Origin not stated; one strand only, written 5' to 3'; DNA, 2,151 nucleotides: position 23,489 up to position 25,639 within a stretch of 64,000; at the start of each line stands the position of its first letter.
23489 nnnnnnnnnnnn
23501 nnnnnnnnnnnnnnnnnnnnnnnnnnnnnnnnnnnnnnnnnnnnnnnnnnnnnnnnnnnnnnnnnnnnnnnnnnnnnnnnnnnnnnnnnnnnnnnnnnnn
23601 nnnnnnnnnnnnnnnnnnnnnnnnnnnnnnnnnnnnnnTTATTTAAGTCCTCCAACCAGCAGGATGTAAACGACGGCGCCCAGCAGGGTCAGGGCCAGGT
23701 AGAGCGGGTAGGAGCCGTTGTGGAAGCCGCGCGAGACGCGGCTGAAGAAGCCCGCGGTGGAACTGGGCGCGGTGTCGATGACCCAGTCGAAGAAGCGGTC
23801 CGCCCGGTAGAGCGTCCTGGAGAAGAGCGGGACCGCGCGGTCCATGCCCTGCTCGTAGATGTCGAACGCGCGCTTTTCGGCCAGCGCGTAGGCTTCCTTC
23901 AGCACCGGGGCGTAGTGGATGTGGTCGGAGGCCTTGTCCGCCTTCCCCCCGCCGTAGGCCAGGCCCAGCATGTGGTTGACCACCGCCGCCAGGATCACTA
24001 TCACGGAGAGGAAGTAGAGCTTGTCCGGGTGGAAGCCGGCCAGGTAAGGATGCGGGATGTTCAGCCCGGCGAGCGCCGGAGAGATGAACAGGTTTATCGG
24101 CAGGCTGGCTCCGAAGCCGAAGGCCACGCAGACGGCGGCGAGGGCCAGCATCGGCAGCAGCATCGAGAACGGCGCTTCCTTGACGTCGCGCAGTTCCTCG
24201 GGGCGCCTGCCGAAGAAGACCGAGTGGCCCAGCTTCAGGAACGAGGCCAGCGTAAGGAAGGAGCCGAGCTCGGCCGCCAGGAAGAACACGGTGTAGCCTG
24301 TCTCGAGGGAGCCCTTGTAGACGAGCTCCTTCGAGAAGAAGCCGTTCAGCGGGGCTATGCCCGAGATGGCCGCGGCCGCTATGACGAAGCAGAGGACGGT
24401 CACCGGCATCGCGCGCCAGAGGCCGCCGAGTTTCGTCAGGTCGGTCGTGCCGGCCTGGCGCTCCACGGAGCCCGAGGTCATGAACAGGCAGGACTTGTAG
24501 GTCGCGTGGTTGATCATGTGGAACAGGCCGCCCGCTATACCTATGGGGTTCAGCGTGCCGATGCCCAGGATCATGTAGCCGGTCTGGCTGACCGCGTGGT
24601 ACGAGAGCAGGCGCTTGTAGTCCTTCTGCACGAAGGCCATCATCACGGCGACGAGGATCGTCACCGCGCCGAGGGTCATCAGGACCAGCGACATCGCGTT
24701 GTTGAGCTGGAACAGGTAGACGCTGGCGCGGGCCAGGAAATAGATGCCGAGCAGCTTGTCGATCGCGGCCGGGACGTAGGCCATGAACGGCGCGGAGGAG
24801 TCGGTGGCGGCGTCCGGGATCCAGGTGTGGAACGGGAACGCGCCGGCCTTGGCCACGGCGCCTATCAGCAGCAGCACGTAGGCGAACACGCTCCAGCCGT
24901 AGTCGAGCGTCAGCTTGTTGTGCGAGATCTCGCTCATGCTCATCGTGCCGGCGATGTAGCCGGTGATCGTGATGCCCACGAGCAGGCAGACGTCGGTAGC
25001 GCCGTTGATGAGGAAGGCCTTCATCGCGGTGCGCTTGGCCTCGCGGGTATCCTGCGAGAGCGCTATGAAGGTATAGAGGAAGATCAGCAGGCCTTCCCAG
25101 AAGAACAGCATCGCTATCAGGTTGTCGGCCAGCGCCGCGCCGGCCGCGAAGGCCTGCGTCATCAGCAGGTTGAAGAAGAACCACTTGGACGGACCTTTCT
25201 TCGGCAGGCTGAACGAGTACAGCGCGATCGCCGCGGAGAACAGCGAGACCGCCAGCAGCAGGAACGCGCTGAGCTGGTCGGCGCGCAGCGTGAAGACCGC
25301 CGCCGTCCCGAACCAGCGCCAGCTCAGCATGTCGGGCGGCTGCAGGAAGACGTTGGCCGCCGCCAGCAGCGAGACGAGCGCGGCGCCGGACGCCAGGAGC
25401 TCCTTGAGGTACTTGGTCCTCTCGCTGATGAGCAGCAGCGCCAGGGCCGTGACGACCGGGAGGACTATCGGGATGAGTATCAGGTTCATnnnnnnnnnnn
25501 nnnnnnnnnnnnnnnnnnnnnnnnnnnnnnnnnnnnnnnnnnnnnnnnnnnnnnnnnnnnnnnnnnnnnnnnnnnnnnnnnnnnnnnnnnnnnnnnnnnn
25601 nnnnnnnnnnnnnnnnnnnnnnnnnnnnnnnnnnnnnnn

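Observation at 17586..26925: Eleven-gene operon with complex-I subunit content, Mbh/Mrp gene order and a Cys-complete [NiFe] large subunit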

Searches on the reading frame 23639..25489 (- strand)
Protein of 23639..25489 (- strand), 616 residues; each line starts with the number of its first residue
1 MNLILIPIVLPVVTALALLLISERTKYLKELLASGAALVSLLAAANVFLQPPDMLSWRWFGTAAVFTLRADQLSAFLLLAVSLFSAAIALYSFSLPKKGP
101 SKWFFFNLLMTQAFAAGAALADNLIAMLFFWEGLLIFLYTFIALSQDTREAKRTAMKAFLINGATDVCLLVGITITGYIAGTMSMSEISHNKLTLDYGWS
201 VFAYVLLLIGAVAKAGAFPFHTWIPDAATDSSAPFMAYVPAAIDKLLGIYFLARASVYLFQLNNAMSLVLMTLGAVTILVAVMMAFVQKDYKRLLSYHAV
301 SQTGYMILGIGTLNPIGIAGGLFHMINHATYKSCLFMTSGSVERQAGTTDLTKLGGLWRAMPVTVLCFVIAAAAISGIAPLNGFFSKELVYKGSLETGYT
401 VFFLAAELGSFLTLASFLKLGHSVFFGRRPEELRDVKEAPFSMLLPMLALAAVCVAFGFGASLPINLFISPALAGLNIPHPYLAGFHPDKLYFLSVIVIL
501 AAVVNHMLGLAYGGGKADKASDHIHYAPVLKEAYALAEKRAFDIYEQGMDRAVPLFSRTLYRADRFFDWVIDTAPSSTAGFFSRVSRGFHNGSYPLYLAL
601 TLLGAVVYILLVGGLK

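Call 4: search_protein_families(library=pfam, proteins=[window:23639-25489:-], max_evalue=0.01)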
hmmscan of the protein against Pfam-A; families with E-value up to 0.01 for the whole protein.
window:23639-25489:- (616 aa): 1 family
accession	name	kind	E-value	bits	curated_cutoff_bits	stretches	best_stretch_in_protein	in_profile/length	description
PF00361.26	Proton_antipo_M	-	1.7e-58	198.6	21.5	1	121-413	1-294/294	NADH:quinone oxidoreductase/Mrp antiporter, TM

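Call 5: search_protein_families(library=ncbifam, proteins=[window:23639-25489:-], max_evalue=0.01)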
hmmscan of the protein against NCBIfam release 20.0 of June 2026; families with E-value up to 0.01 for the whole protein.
window:23639-25489:- (616 aa): 75 families (the best 25 are shown)
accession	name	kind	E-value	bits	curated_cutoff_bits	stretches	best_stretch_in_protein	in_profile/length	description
NF005141.0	PRK06590.1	equivalog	6.6e-82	276.4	556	1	2-611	3-608/615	NADH-quinone oxidoreductase subunit L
TIGR01974.1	NDH_I_L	subfamily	1.1e-74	252.5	407.5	1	3-611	2-628/630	NADH-quinone oxidoreductase subunit L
NF006240.0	PRK08376.1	subfamily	1.1e-74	252.2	662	1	68-477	86-508/521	putative monovalent cation/H+ antiporter subunit D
NF009310.0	PRK12668.1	equivalog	5.9e-73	246.6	564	1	4-594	6-566/584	Na(+)/H(+) antiporter subunit D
NF009288.0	PRK12648.1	equivalog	2.2e-72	244.5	1104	1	4-499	4-513/954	monovalent cation/H+ antiporter subunit A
NF006419.0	PRK08668.1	equivalog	3.3e-72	244.1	617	1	4-459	4-465/613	NADH dehydrogenase subunit M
NF009287.0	PRK12647.1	equivalog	4.9e-68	230.4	937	1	12-475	15-481/773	putative monovalent cation/H+ antiporter subunit A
NF009289.0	PRK12649.1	equivalog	6.3e-66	223.3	1117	1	2-484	5-510/789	putative monovalent cation/H+ antiporter subunit A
NF005097.0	PRK06525.1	equivalog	3.2e-64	217.4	430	1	2-454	3-468/480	hydrogenase 4 subunit D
NF005818.0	PRK07691.1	equivalog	4e-64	217.4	586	1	2-483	4-490/496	Na+/H+ antiporter subunit D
NF009306.0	PRK12663.1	equivalog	4.1e-63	213.9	542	1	2-483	4-488/498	Na+/H+ antiporter subunit D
TIGR00940.1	2a6301s01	subfamily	7.3e-63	213.1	920.45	1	65-504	68-536/793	monovalent cation:proton antiporter subunit A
NF005086.0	PRK06521.1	equivalog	5.5e-61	206.9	667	1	3-467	7-498/669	hydrogenase 4 subunit B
NF009290.0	PRK12650.1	equivalog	3.1e-59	200.8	980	1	58-504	61-517/966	DUF4040 family protein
NF009284.0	PRK12644.1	equivalog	1.2e-58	199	962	1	5-471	5-480/975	Na+/H+ antiporter subunit A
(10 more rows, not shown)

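Call 32: search_solved_structures(query=window:23639-25489:-, max_evalue=1e-20)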
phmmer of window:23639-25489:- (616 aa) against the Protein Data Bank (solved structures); distinct sequences matched with E-value up to 1e-20: 49.
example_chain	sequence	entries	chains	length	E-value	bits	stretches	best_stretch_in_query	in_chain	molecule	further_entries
7qru_D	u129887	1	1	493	1.6e-49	172.1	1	2-464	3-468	Na+/H+ antiporter subunit D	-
6z16_A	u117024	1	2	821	3.3e-47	164.5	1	66-474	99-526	Multisubunit Na+/H+ antiporter, A subunit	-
6cfw_H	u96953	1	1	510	5.2e-46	160.6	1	8-460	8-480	Monovalent cation/H+ antiporter subunit D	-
4he8_L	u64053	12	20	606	3.1e-44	154.7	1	5-483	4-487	NADH-quinone oxidoreductase subunit 12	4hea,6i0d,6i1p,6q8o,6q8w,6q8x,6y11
7qru_A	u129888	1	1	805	3.2e-43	151.3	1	65-475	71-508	Na+/H+ antiporter subunit A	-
7z7r_L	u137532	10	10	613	3.3e-41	144.7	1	1-452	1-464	NADH dehydrogenase subunit L | NADH-quinone oxidoreductase subunit L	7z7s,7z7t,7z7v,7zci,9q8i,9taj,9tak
3rko_L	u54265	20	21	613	3.4e-41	144.7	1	1-452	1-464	NADH-QUINONE OXIDOREDUCTASE SUBUNIT L | Proton-translocating NADH-quinone oxidoreductase, chain L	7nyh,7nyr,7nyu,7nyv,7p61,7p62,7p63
6u8y_X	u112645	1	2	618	1.2e-40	142.9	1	67-512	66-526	NADH dehydrogenase subunit M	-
6hum_F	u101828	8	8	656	8.5e-40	140.1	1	33-468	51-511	NADH dehydrogenase subunit 5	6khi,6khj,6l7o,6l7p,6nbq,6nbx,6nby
8e9g_L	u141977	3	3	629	1.1e-38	136.4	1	54-513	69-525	NADH-quinone oxidoreductase, L subunit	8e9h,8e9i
7d3u_A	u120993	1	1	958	9e-37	130.1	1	37-422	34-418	Monovalent Na+/H+ antiporter subunit A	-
7a23_a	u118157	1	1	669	7.7e-36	127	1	42-460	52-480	Nad5m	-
7ar7_L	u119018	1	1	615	1.2e-35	126.3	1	42-460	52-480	NADH-ubiquinone oxidoreductase chain 5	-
7aqq_L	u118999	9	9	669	1.2e-35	126.3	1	42-460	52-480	NADH-ubiquinone oxidoreductase chain 5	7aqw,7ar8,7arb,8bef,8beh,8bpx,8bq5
6z16_D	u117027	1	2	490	1.4e-35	126.2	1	2-480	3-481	Multisubunit Na+/H+ antiporter, D subunit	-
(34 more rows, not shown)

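Call 58: find_homologous_proteins(query=window:23639-25489:-, max_evalue=1e-20)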
Query window:23639-25489:- (616 aa): 5114 proteins with E <= 1e-20 among 8000 candidates; the best 120 are listed.
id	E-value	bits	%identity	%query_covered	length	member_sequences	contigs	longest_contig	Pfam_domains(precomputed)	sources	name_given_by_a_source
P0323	0.0e+0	1337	100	100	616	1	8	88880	PF00361.26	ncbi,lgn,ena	-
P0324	0.0e+0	1278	94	100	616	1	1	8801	PF00361.26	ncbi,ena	-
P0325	0.0e+0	1147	86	100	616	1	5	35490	PF00361.26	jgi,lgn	jgi:NADH-quinone oxidoreductase subunit L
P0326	0.0e+0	1134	84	97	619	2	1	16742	PF00361.26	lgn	-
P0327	0.0e+0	1127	84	100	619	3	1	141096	PF00361.26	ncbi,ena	-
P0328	0.0e+0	1124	83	100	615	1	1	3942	PF00361.26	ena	-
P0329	0.0e+0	1123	82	100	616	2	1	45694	PF00361.26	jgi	jgi:NADH-quinone oxidoreductase subunit L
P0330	0.0e+0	1120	83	100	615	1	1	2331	PF00361.26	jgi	jgi:NADH-quinone oxidoreductase subunit L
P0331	0.0e+0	1120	83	100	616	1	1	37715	PF00361.26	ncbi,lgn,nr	ncbi:MAG: hypothetical protein NDI60_05990 [Elusimicrobiales bacterium]|nr:hypothetical protein [Elu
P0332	0.0e+0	1117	84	100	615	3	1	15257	PF00361.26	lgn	-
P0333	0.0e+0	1117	84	100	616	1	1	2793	PF00361.26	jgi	-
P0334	0.0e+0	1116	83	100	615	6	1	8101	PF00361.26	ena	-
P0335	0.0e+0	1115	83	100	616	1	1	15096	PF00361.26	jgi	jgi:NADH-quinone oxidoreductase subunit L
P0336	0.0e+0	1115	83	100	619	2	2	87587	PF00361.26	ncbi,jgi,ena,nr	ncbi:MAG: hypothetical protein A2089_00435 [Elusimicrobia bacterium GWD2_63_28]|nr:MAG: hypothetical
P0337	0.0e+0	1112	82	100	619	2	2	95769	PF00361.26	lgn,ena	-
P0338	0.0e+0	1112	82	100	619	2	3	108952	PF00361.26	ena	-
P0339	0.0e+0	1111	82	100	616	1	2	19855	PF00361.26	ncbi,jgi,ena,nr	ncbi:MAG: hypothetical protein A2081_02925 [Elusimicrobia bacterium GWC2_61_19]|nr:MAG: hypothetical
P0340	0.0e+0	1100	82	100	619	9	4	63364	PF00361.26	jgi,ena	-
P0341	0.0e+0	1099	81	100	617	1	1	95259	PF00361.26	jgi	jgi:NADH-quinone oxidoreductase subunit L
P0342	0.0e+0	1098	82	97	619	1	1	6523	PF00361.26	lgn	-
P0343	0.0e+0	1093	82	100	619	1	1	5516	PF00361.26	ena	-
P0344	0.0e+0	1089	81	100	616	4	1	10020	PF00361.26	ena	-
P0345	0.0e+0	1088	81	100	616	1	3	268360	PF00361.26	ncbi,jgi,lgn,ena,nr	ncbi:MAG TPA: proton-conducting membrane transporter [Elusimicrobia bacterium]|nr:proton-conducting 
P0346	0.0e+0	1087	81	100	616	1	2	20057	PF00361.26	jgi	jgi:NADH-quinone oxidoreductase subunit L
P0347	0.0e+0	1083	80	100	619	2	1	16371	PF00361.26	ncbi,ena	-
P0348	0.0e+0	1082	80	100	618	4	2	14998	PF00361.26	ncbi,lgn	-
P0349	0.0e+0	1079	81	100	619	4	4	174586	PF00361.26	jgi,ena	-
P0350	0.0e+0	1078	80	100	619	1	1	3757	PF00361.26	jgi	-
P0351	0.0e+0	1077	80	100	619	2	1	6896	PF00361.26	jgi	jgi:NADH-quinone oxidoreductase subunit L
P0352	0.0e+0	1075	86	93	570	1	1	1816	PF00361.26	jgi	jgi:NADH-quinone oxidoreductase subunit L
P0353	0.0e+0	1070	79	100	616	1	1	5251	PF00361.26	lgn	-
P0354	0.0e+0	1065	78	100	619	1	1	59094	PF00361.26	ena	-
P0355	0.0e+0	1064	80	97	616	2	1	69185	PF00361.26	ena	-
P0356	0.0e+0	1056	79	100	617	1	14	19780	PF00361.26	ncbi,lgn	-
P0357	0.0e+0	1047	78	100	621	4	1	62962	PF00361.26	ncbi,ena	-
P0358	0.0e+0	1038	78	100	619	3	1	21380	PF00361.26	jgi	-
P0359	0.0e+0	1028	78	100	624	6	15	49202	PF00361.26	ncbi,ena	-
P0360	0.0e+0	1019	73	100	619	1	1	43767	PF00361.26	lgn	-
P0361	0.0e+0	1013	76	97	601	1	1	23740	PF00361.26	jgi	jgi:formate hydrogenlyase subunit 3/multisubunit Na+/H+ antiporter MnhD subunit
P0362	3.4e-298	1008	76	96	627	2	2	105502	PF00361.26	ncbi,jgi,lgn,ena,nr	ncbi:MAG TPA: proton-conducting membrane transporter [Elusimicrobia bacterium]|nr:proton-conducting 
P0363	8.7e-298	1007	74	100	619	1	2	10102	PF00361.26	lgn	-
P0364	2.0e-294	996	73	100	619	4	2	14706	PF00361.26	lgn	-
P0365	1.1e-288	977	72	100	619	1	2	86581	PF00361.26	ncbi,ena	-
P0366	2.9e-284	962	74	100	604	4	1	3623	PF00361.26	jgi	-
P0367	8.0e-284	961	73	97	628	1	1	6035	PF00361.26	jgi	jgi:NADH:ubiquinone oxidoreductase subunit 5 (subunit L)/multisubunit Na+/H+ antiporter MnhA subunit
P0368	2.2e-283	959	73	100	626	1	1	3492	PF00361.26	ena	-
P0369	2.1e-276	936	71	100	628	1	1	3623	PF00361.26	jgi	jgi:NADH-quinone oxidoreductase subunit L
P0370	1.7e-273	927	70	100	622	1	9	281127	PF00361.26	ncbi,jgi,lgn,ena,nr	ncbi:MAG: hypothetical protein A2X34_08455 [Elusimicrobia bacterium GWC2_51_8]|nr:MAG: hypothetical 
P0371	1.8e-269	913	70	96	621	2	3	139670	PF00361.26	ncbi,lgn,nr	ncbi:MAG: proton-conducting transporter membrane subunit [Elusimicrobia bacterium]|nr:proton-conduct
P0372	4.9e-269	912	70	100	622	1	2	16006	PF00361.26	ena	-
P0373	1.3e-268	911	68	99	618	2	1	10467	PF00361.26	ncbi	-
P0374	7.2e-268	908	69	100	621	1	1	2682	PF00361.26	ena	-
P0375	3.3e-267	906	69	98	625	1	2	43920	PF00361.26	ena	-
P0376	1.1e-266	904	69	100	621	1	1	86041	PF00361.26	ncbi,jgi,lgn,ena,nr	ncbi:MAG TPA: proton-conducting membrane transporter [Elusimicrobia bacterium]|nr:proton-conducting 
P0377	1.0e-265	901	69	96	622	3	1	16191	PF00361.26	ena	-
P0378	1.0e-265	901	70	100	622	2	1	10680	PF00361.26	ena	-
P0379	7.4e-265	898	68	100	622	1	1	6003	PF00361.26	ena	-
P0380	3.6e-263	893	68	100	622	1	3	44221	PF00361.26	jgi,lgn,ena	-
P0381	9.7e-263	891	68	100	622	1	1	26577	PF00361.26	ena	-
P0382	8.8e-262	888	66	100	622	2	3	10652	PF00361.26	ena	-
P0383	1.3e-261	887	68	100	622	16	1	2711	PF00361.26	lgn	-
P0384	6.3e-261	885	67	96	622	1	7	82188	PF00361.26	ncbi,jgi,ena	-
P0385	3.5e-259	879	68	96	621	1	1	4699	PF00361.26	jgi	jgi:NADH-quinone oxidoreductase subunit L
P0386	1.8e-258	877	69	100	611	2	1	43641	PF00361.26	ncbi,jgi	ncbi:MAG: proton-conducting transporter membrane subunit [Elusimicrobiales bacterium]|jgi:NADH-quino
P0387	4.8e-258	876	67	100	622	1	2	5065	PF00361.26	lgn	-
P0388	9.5e-257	871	66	100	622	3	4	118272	PF00361.26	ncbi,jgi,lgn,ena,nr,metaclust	ncbi:MAG: hypothetical protein A2270_05320 [Elusimicrobia bacterium RIFOXYA12_FULL_51_18]|nr:MAG: hy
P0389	4.3e-256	869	66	100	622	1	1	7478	PF00361.26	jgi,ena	jgi:NADH-quinone oxidoreductase subunit L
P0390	9.8e-256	868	65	100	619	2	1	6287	PF00361.26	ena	-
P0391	1.1e-255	868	67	100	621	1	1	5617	PF00361.26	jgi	jgi:NADH-quinone oxidoreductase subunit L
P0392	2.8e-254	863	67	100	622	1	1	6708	PF00361.26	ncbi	-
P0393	8.2e-253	858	66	97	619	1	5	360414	PF00361.26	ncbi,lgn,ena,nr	ncbi:MAG: NADH dehydrogenase [Elusimicrobia bacterium]|nr:NADH dehydrogenase [Elusimicrobiota bacter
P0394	8.9e-253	858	66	99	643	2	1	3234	PF00361.26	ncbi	-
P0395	1.3e-251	854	66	100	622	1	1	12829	PF00361.26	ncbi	-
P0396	9.0e-251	852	63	100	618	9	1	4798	PF00361.26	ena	-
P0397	5.5e-249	846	65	100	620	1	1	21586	PF00361.26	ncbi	-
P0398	1.4e-246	838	64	100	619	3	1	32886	PF00361.26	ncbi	-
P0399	9.8e-244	828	63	100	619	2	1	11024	PF00361.26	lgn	-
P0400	2.6e-243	827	64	100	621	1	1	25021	PF00361.26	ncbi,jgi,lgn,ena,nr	ncbi:MAG: NADH-quinone oxidoreductase subunit L [Elusimicrobia bacterium]|nr:NADH-quinone oxidoreduc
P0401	5.9e-241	819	62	98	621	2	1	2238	PF00361.26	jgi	-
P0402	2.8e-238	810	63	96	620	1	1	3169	PF00361.26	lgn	-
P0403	5.6e-233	793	63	100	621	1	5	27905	PF00361.26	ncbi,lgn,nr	ncbi:MAG: NADH-quinone oxidoreductase subunit L [Elusimicrobia bacterium]|nr:NADH-quinone oxidoreduc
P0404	3.6e-229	780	59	98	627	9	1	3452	PF00361.26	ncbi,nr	ncbi:MAG: proton-conducting transporter membrane subunit [Elusimicrobiales bacterium]|nr:proton-cond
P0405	6.4e-228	776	59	100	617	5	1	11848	PF00361.26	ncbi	-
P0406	2.4e-226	771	61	98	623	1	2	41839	PF00361.26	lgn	-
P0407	5.4e-226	770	57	100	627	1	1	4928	PF00361.26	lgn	-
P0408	3.7e-225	767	58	98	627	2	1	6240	PF00361.26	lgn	-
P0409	1.2e-223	762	57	100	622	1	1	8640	PF00361.26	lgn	-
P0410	5.9e-223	760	58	98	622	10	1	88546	PF00361.26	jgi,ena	-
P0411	6.6e-223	760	58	98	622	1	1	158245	PF00361.26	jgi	jgi:formate hydrogenlyase subunit 3/multisubunit Na+/H+ antiporter MnhD subunit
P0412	9.1e-223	759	57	100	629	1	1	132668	PF00361.26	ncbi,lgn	ncbi:MAG: NADH-quinone oxidoreductase subunit L [Elusimicrobiota bacterium]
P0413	1.3e-222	759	58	98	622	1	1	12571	PF00361.26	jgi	jgi:formate hydrogenlyase subunit 3/multisubunit Na+/H+ antiporter MnhD subunit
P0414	1.1e-221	756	59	97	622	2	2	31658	PF00361.26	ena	-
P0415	1.7e-221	755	58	98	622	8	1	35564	PF00361.26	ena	-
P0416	2.1e-221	755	58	98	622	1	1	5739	PF00361.26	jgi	-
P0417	2.2e-221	755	58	100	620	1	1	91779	PF00361.26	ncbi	-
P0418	8.1e-219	746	56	99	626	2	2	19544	PF00361.26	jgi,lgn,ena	-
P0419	3.2e-218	744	56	99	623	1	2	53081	PF00361.26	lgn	-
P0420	3.5e-218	744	57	97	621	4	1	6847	PF00361.26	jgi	jgi:formate hydrogenlyase subunit 3/multisubunit Na+/H+ antiporter MnhD subunit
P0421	7.3e-217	740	56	97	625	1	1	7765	PF00361.26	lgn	-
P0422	1.4e-215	735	57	97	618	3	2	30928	PF00361.26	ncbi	ncbi:MAG: NADH-quinone oxidoreductase subunit L [Elusimicrobiales bacterium]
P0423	1.2e-214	732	55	100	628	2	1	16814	PF00361.26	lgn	-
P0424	2.4e-214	731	57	98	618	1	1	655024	PF00361.26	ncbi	-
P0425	2.5e-212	725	54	100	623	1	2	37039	PF00361.26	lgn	-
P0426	7.8e-212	723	55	100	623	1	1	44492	PF00361.26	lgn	-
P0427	7.2e-211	720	55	97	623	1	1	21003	PF00361.26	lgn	-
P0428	2.6e-209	715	85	64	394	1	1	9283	PF00361.26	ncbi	ncbi:MAG: proton-conducting membrane transporter, partial [Elusimicrobia bacterium HGW-Elusimicrobia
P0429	5.3e-209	714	70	79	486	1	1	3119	PF00361.26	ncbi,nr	ncbi:MAG TPA: proton-conducting transporter membrane subunit, partial [Elusimicrobiales bacterium]|n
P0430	1.4e-208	712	75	72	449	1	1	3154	PF00361.26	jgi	-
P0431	3.7e-208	711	71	75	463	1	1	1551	PF00361.26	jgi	jgi:NADH-quinone oxidoreductase subunit L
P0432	5.1e-208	710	54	100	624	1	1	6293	PF00361.26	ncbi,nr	ncbi:MAG: proton-conducting transporter membrane subunit [Clostridia bacterium]|nr:proton-conducting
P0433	2.1e-206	705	54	100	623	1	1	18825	PF00361.26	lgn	-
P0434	1.9e-205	702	55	100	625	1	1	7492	PF00361.26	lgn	-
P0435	1.2e-198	680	55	96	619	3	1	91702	PF00361.26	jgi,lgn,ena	-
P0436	7.0e-196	670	55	96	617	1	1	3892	PF00361.26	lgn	-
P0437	1.1e-195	670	55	100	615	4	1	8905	PF00361.26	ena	-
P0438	9.6e-195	667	50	90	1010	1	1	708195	PF00662.27,PF00361.26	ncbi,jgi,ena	ncbi:MAG: proton-conducting transporter membrane subunit [Candidatus Margulisiibacteriota bacterium]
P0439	1.6e-194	666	55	100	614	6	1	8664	PF00361.26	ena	-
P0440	2.6e-193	662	47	90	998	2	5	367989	PF00662.27,PF00361.26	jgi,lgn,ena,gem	jgi:NADH-quinone oxidoreductase subunit L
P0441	7.9e-193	660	49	88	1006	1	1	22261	PF00662.27,PF00361.26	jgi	jgi:NADH:ubiquinone oxidoreductase subunit 5 (subunit L)/multisubunit Na+/H+ antiporter MnhA subunit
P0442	7.0e-192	657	56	97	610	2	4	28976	PF00361.26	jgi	jgi:NADH-quinone oxidoreductase subunit L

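Call 68: predict_structure(alignment_id=A2)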
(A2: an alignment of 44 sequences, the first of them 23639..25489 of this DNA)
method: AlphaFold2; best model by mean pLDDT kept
length: 616 residues; sequences in the alignment: 44
mean_pLDDT: 84.3   pTM: 0.83
mean pLDDT of the five models: 84.3, 83.7, 81.4, 80.8, 75.4
residues with pLDDT >= 90: 233; 70-90: 314; 50-70: 64; < 50: 5
segments of 3 or more residues with pLDDT < 50: 613-616
pLDDT, mean of each block of 10 residues (from residue 1): 89 93 86 95 93 77 75 89 90 77 86 92 90 77 75 81 86 92 88 88 94 81 77 65 85 93 93 93 84 88 94 93 88 89 89 91 96 88 86 92 93 90 89 91 94 87 88 87 82 90 87 76 59 70 70 75 84 76 65 60 70 48
secondary structure, 60 per line:
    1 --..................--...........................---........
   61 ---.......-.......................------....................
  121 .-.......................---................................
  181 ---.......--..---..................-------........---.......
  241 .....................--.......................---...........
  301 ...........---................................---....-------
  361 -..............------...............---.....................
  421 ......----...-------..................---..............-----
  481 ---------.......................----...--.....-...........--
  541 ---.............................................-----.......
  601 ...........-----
elements in order: H3-20 H23-49 E53-60 E64-70 H72-94 H101-120 H124-145 H149-180 H185-190 H198-215 H223-230 H234-259 H264-286 H291-311 H315-346 H362-375 H382-396 H400-426 H441-458 H462-475 H490-512 H522-526 H528-538 H544-588 H594-611
